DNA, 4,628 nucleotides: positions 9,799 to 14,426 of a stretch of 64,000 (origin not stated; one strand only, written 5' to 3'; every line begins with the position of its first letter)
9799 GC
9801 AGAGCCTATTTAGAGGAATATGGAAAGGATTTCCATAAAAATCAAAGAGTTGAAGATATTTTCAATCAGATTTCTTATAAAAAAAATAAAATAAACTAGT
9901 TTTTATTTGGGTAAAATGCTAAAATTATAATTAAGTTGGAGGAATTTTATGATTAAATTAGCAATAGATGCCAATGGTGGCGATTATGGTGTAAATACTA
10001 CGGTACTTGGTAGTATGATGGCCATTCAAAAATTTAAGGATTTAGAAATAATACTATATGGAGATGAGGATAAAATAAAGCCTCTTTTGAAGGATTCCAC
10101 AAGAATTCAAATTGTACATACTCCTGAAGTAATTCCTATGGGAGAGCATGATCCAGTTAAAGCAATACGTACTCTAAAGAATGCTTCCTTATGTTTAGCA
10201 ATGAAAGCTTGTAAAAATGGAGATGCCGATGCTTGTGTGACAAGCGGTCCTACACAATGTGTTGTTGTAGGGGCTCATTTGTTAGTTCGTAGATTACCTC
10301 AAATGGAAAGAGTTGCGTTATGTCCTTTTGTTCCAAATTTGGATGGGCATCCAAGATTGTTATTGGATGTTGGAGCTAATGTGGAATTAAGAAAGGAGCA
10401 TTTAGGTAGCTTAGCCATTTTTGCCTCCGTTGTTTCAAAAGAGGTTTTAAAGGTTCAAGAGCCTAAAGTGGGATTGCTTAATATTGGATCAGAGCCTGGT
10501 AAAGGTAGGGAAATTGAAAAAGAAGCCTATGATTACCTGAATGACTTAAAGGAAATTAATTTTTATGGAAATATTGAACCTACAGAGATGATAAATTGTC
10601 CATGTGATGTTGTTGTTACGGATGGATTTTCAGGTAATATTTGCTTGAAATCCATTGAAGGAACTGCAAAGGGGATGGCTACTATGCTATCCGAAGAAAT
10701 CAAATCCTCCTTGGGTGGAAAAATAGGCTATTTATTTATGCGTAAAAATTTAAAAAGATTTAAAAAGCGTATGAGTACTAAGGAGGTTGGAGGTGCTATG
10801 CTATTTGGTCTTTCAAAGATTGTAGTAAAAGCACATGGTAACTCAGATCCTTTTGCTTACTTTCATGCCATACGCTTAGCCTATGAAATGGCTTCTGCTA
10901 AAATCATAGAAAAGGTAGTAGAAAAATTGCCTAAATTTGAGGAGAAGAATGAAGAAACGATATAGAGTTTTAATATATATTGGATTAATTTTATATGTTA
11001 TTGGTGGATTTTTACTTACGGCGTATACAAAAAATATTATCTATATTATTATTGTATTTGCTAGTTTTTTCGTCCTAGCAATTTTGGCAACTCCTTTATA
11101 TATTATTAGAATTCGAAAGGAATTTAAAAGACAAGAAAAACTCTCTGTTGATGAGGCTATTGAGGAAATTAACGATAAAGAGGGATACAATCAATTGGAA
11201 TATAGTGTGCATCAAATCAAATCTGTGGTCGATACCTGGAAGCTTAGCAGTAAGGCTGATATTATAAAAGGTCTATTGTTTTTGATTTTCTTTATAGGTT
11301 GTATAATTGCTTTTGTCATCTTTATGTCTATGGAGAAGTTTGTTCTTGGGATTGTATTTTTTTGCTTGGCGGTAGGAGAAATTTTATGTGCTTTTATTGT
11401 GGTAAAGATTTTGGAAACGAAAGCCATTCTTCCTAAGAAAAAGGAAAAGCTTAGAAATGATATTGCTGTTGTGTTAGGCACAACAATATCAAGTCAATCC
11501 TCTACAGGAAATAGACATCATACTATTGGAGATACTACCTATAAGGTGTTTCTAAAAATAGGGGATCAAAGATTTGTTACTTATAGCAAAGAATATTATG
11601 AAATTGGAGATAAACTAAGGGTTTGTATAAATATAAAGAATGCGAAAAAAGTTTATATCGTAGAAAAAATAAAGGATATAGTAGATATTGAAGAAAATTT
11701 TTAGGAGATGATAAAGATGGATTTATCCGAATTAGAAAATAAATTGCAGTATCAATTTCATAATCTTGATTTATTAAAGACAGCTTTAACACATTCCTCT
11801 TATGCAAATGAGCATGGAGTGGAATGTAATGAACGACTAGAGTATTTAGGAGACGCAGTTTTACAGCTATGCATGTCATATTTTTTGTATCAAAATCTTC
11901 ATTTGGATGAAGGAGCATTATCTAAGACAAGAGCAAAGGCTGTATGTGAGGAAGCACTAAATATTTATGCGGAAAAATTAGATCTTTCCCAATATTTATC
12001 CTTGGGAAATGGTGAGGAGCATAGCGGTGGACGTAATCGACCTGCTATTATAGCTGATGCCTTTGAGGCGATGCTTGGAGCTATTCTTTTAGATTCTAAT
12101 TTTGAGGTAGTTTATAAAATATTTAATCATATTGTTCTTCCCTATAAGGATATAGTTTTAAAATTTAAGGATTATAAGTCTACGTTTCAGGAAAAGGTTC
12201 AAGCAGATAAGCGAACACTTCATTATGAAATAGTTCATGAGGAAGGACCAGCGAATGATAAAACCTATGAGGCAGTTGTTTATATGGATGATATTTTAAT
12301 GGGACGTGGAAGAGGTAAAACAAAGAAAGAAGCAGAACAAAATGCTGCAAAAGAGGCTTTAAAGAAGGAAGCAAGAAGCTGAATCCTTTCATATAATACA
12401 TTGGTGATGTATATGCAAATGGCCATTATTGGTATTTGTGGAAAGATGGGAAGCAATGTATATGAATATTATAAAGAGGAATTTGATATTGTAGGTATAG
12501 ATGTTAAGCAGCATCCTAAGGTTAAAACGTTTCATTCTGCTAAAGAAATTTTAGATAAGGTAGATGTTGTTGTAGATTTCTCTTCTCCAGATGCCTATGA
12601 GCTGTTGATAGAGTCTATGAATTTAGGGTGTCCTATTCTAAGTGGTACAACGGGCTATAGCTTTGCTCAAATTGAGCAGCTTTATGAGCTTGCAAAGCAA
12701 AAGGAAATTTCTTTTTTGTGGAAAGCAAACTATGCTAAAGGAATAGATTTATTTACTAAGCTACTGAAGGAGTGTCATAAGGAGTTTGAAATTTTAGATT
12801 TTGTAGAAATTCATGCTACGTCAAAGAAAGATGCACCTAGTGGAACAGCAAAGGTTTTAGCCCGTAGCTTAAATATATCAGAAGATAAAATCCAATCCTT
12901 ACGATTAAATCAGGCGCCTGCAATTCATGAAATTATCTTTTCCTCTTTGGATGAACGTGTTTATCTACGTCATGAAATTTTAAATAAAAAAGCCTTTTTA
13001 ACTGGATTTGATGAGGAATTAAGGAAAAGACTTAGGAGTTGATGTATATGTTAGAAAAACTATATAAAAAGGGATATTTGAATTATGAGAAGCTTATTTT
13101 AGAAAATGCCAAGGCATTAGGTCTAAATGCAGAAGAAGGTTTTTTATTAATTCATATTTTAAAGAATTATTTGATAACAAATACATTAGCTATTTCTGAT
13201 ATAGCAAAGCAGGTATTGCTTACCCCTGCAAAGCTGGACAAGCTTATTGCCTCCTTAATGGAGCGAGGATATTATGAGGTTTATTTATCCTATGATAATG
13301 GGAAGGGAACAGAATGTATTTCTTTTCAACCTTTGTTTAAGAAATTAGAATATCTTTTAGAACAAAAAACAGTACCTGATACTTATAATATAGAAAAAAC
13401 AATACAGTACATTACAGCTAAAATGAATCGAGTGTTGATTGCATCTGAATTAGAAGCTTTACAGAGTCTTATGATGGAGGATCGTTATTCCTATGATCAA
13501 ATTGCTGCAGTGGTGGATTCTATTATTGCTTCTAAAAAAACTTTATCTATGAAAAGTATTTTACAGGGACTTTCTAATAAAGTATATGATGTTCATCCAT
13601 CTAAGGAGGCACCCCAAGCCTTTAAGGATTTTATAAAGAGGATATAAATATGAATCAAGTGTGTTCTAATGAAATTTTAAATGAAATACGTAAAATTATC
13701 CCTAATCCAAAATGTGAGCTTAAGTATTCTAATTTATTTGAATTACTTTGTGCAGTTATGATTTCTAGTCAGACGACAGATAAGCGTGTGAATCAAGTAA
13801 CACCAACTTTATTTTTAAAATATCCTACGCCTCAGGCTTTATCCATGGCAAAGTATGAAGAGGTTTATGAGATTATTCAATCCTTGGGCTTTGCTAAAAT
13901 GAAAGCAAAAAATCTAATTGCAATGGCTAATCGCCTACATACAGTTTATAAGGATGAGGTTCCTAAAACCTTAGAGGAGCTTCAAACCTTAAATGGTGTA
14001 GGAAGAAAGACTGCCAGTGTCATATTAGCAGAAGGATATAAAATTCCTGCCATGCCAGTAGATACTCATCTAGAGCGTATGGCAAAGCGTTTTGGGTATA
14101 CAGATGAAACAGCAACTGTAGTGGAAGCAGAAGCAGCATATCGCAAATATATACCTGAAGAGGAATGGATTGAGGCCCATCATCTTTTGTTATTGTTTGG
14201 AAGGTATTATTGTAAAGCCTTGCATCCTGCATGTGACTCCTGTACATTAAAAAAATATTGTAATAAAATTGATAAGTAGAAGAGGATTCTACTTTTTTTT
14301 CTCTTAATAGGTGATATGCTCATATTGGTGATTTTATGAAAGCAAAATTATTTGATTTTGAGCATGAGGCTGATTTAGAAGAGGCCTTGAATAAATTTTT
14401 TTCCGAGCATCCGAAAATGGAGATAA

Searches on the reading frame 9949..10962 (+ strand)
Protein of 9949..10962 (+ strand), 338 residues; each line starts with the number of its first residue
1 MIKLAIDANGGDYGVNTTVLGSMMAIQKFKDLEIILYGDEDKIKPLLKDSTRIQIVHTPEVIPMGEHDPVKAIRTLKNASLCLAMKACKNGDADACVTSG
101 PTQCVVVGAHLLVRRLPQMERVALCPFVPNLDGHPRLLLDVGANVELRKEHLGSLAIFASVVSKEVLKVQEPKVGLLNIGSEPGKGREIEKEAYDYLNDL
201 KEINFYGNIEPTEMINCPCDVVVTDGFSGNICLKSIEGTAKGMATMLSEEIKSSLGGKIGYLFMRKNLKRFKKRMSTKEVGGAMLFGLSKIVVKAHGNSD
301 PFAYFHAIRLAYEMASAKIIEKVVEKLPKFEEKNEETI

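Call 53: search_protein_families(library=pfam, proteins=[window:9949-10962:+], max_evalue=0.001)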
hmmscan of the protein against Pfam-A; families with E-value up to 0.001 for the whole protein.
window:9949-10962:+ (338 aa): 1 family
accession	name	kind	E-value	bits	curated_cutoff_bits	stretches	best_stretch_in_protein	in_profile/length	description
PF02504.20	FA_synthesis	-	1.4e-89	300.9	29.1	1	2-321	1-323/324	Fatty acid synthesis protein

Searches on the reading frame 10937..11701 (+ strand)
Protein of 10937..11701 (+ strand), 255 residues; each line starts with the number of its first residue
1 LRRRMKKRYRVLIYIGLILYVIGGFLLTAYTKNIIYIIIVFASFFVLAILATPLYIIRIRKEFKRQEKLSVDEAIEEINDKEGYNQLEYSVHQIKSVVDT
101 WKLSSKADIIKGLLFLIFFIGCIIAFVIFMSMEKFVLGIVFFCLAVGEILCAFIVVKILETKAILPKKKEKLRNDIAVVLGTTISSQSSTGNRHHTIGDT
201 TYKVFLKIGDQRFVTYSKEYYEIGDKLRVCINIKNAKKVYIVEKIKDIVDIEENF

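Call 52: search_protein_families(library=pfam, proteins=[window:10937-11701:+], max_evalue=0.001)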
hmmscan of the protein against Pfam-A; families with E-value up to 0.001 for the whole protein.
window:10937-11701:+ (255 aa): 1 family
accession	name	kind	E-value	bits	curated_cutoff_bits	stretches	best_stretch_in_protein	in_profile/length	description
PF07332.16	Phage_holin_3_6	-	9.5e-05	22.9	28.4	0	113-179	44-115/116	Putative Actinobacterial Holin-X, holin superfamily III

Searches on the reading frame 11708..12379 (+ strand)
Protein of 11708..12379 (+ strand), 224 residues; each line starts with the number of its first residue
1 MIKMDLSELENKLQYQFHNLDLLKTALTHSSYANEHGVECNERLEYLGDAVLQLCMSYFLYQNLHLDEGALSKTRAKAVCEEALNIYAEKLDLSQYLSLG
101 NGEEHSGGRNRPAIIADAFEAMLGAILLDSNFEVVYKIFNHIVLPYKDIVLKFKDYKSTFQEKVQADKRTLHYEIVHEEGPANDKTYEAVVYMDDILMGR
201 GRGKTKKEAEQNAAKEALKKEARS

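Call 52: search_protein_families(library=pfam, proteins=[window:11708-12379:+], max_evalue=0.001)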
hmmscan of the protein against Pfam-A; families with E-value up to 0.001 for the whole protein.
window:11708-12379:+ (224 aa): 3 families
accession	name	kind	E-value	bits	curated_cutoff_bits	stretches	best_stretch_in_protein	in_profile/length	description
PF14622.11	Ribonucleas_3_3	-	1.3e-37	129.3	35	1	21-144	3-125/128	Ribonuclease-III-like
PF00636.31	Ribonuclease_3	-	4.8e-22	79.1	27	1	42-130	1-101/102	Ribonuclease III domain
PF00035.32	dsrm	-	4.8e-18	65.9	23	1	156-220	1-65/66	Double-stranded RNA binding motif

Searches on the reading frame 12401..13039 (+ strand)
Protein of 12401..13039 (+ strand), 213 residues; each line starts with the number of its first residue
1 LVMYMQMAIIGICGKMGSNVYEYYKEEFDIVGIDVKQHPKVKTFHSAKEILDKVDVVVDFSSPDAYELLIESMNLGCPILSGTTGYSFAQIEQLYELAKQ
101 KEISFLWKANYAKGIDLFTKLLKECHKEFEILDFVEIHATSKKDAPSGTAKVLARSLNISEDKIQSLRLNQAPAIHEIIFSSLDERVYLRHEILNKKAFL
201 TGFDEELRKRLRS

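Call 52: search_protein_families(library=pfam, proteins=[window:12401-13039:+], max_evalue=0.001)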
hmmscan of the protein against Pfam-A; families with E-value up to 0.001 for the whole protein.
window:12401-13039:+ (213 aa): 2 families
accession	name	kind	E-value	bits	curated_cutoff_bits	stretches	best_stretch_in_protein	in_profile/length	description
PF05173.19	DapB_C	-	7.6e-17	62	27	1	114-203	1-100/121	Dihydrodipicolinate reductase, C-terminus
PF01113.26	DapB_N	-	1.4e-15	57.9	25.6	1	5-111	1-124/124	Dihydrodipicolinate reductase, N-terminus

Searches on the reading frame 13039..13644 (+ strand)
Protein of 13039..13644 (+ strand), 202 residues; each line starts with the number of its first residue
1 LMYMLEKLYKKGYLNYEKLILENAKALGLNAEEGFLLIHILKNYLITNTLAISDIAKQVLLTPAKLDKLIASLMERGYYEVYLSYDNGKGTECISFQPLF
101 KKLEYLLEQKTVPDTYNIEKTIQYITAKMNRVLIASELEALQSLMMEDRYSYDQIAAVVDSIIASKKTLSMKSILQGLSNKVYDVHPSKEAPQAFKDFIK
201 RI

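Call 52: search_protein_families(library=pfam, proteins=[window:13039-13644:+], max_evalue=0.001)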
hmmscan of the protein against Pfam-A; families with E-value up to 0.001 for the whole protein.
window:13039-13644:+ (202 aa): 1 family
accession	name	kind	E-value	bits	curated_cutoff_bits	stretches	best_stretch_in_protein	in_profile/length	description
PF21984.2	DnaD_N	-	4e-07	30.6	27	1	18-110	3-97/101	DnaD N-terminal domain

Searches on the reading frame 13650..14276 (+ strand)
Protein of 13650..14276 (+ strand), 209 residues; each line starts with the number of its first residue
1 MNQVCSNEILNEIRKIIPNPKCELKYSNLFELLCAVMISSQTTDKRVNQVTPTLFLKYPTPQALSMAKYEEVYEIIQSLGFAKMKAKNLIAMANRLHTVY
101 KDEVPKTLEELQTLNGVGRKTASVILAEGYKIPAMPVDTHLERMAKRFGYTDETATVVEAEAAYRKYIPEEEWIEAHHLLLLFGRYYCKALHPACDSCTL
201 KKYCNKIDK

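Call 52: search_protein_families(library=pfam, proteins=[window:13650-14276:+], max_evalue=0.001)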
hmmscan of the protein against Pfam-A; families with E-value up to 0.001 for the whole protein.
window:13650-14276:+ (209 aa): 2 families
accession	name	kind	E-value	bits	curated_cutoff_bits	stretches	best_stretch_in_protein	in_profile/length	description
PF00730.31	HhH-GPD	-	4.4e-23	82.1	26.2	1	35-169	2-107/108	HhH-GPD superfamily base excision DNA repair protein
PF00633.29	HHH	-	7.4e-08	32.3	24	1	100-127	2-29/30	Helix-hairpin-helix motif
